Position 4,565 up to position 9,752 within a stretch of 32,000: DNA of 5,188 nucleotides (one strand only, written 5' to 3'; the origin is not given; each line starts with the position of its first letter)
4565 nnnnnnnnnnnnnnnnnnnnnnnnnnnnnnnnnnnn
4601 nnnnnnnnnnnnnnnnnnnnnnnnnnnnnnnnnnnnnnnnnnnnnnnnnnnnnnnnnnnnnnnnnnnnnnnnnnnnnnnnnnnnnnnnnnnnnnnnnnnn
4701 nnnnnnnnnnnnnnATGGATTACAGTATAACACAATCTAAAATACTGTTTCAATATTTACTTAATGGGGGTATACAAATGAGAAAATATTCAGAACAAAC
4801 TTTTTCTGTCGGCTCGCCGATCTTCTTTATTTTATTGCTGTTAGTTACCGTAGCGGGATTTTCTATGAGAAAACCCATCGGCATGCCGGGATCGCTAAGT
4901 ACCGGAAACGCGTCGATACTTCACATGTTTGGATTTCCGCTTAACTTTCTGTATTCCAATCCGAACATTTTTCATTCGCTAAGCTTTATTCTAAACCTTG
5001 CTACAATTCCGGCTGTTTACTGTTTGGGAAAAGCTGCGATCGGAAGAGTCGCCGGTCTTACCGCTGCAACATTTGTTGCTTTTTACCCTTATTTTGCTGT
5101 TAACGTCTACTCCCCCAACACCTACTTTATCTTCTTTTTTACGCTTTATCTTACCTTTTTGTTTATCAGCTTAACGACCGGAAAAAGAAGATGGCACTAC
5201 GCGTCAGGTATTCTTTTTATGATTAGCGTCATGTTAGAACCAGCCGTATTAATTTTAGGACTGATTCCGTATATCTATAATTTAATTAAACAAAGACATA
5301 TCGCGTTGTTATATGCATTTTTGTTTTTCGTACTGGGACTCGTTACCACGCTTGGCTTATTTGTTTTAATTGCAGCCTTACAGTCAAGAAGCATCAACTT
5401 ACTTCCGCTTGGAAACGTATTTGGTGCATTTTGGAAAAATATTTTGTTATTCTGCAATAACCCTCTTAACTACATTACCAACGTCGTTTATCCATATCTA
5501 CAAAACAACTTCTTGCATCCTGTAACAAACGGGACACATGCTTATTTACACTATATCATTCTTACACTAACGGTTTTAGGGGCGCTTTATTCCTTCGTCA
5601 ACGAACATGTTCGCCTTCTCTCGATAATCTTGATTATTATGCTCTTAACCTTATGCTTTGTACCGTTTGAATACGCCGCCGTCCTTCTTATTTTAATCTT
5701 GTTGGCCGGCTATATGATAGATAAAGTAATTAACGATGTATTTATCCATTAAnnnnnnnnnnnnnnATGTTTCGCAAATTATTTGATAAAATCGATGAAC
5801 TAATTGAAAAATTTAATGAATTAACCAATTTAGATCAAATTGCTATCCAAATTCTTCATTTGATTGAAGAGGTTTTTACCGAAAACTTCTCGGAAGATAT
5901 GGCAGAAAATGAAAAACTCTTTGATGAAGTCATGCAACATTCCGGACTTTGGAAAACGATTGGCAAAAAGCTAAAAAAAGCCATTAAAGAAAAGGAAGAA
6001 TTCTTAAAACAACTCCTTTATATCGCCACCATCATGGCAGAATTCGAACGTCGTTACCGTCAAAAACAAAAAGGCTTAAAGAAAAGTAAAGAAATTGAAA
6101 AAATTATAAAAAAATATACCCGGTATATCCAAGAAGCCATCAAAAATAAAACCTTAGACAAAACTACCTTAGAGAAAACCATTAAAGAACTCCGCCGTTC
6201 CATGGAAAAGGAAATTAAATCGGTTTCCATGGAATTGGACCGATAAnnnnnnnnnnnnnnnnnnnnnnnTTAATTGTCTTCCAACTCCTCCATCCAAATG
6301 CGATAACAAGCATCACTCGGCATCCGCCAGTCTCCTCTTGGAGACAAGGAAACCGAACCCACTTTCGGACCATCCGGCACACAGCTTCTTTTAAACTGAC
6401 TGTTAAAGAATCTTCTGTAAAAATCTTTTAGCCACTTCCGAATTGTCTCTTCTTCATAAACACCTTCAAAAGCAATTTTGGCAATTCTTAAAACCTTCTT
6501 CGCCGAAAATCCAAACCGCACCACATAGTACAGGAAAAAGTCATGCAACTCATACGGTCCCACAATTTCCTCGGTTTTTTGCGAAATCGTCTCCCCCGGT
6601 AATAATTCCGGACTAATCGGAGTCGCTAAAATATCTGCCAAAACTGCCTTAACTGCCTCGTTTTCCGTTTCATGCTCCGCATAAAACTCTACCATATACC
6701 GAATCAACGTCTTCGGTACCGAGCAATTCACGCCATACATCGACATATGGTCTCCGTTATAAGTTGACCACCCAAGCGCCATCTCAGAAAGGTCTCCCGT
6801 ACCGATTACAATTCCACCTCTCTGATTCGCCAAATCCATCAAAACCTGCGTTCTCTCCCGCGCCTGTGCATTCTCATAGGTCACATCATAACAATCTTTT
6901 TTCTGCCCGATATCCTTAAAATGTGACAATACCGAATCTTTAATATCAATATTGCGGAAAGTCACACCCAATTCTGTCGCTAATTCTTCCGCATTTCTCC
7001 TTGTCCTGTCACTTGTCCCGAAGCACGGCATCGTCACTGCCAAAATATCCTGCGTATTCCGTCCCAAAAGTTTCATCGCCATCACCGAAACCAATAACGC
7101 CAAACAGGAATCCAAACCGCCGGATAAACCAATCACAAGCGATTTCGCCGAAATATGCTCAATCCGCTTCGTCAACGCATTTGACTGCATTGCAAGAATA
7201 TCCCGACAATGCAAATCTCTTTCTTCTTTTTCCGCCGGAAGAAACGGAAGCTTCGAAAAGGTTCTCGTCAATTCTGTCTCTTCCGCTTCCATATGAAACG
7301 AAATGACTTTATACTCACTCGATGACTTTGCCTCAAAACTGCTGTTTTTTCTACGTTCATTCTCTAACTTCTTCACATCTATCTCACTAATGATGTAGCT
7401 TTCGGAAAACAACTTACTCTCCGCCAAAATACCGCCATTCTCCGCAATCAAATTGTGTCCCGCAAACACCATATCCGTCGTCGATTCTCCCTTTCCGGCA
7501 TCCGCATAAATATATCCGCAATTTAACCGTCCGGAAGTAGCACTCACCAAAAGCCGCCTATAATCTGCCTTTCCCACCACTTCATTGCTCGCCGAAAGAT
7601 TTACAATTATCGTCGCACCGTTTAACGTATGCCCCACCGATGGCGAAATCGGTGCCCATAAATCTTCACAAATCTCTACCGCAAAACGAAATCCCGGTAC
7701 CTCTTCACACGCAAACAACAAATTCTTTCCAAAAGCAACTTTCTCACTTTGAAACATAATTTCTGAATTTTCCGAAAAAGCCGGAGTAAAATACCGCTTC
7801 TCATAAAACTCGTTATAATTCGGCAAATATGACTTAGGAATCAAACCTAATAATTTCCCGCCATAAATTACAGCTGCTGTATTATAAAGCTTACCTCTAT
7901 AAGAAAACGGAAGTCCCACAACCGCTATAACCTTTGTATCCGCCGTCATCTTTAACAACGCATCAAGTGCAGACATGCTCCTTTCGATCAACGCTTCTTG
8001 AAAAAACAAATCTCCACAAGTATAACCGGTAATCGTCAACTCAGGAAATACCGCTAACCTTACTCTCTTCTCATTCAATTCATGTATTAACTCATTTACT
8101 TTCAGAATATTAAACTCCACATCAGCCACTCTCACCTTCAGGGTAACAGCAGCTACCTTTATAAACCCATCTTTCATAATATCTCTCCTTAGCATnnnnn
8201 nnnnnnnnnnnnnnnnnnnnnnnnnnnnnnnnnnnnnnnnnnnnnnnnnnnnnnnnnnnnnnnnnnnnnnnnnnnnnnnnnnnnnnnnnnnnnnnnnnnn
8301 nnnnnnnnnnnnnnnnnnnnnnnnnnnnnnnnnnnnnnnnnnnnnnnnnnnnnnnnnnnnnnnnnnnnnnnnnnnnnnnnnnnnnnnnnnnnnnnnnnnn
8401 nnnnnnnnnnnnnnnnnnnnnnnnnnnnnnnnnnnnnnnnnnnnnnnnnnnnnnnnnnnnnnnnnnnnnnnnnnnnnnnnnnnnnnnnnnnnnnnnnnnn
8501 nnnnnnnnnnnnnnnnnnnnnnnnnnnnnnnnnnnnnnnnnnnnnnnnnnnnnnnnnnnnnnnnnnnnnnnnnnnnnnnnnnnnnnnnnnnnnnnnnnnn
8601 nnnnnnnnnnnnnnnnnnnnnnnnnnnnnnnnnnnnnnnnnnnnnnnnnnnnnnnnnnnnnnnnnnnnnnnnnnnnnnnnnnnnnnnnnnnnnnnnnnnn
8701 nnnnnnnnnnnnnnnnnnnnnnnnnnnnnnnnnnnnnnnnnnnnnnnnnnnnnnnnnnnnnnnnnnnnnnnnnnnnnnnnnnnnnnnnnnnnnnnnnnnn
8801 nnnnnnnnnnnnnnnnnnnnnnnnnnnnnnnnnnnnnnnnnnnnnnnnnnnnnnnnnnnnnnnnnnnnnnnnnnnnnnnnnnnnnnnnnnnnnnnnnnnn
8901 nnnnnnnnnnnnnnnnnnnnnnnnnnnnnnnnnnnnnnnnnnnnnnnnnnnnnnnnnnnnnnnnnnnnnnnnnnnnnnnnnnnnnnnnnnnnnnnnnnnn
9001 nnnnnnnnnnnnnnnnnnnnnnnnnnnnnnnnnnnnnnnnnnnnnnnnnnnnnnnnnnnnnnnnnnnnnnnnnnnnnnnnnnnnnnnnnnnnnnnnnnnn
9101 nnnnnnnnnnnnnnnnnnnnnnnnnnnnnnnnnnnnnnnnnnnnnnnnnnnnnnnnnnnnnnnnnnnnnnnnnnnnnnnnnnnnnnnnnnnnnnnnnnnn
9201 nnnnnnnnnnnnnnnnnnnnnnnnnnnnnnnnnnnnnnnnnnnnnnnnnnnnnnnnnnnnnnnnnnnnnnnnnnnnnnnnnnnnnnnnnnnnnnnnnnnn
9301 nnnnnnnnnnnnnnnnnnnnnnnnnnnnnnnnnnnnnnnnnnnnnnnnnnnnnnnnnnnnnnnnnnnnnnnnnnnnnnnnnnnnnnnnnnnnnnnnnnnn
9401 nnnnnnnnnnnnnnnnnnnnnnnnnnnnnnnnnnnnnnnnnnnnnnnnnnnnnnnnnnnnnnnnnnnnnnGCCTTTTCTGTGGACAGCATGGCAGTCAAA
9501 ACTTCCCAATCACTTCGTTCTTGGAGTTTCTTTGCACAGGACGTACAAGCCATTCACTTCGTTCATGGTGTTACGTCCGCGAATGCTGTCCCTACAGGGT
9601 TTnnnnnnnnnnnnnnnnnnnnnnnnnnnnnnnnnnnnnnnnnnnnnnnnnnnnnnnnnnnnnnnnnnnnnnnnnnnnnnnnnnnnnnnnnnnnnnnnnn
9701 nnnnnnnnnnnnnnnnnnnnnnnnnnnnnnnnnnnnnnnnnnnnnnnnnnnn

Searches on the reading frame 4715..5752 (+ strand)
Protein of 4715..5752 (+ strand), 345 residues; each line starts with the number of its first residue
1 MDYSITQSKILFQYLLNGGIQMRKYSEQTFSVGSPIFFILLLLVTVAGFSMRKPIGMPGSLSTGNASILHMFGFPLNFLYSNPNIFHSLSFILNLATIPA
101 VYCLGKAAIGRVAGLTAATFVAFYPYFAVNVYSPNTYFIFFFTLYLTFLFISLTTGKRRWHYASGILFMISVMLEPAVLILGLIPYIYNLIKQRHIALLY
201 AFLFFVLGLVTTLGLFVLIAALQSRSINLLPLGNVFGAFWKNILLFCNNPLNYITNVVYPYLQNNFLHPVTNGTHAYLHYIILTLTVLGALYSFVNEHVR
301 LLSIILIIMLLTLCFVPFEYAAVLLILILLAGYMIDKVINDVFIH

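Call 75: search_protein_families(library=pfam, proteins=[window:4715-5752:+], max_evalue=0.01)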
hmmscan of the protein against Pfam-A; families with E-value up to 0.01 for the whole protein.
window:4715-5752:+ (345 aa): 1 family
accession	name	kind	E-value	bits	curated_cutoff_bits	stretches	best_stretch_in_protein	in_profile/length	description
PF13231.12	PMT_2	-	3e-05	24.7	26.1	1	89-212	27-154/160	Dolichyl-phosphate-mannose-protein mannosyltransferase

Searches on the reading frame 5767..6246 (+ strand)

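Call 75: search_protein_families(library=pfam, proteins=[window:5767-6246:+], max_evalue=0.01)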
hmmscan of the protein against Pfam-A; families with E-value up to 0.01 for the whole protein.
window:5767-6246:+ (159 aa): 1 family
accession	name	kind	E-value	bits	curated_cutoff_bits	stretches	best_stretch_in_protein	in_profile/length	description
PF20796.3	PDDEXK_13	-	0.0037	17.1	27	1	33-149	164-279/290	PD-(D/E)XK nuclease superfamily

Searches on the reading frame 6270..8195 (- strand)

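Call 10: search_protein_families(library=pfam, proteins=[window:6270-8195:-])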
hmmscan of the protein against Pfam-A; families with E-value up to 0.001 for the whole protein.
window:6270-8195:- (641 aa): 2 families
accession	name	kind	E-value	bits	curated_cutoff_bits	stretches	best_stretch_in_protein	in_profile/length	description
PF02540.23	NAD_synthase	-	3.8e-28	98.7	21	1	337-485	5-146/242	NAD synthase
PF00795.27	CN_hydrolase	-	1.9e-24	86.8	23.2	1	13-278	1-252/256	Carbon-nitrogen hydrolase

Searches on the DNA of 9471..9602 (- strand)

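Call 43: search_dna_similar(query=window:9471-9602:-, collection=plasmids, mode=distant, max_evalue=1)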
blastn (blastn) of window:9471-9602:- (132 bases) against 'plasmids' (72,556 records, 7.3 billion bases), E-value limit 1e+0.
No match.

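Call 44: search_dna_similar(query=window:9471-9602:-, collection=phages, mode=distant, max_evalue=1)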
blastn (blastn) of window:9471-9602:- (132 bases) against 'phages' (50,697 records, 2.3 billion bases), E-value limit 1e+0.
No match.
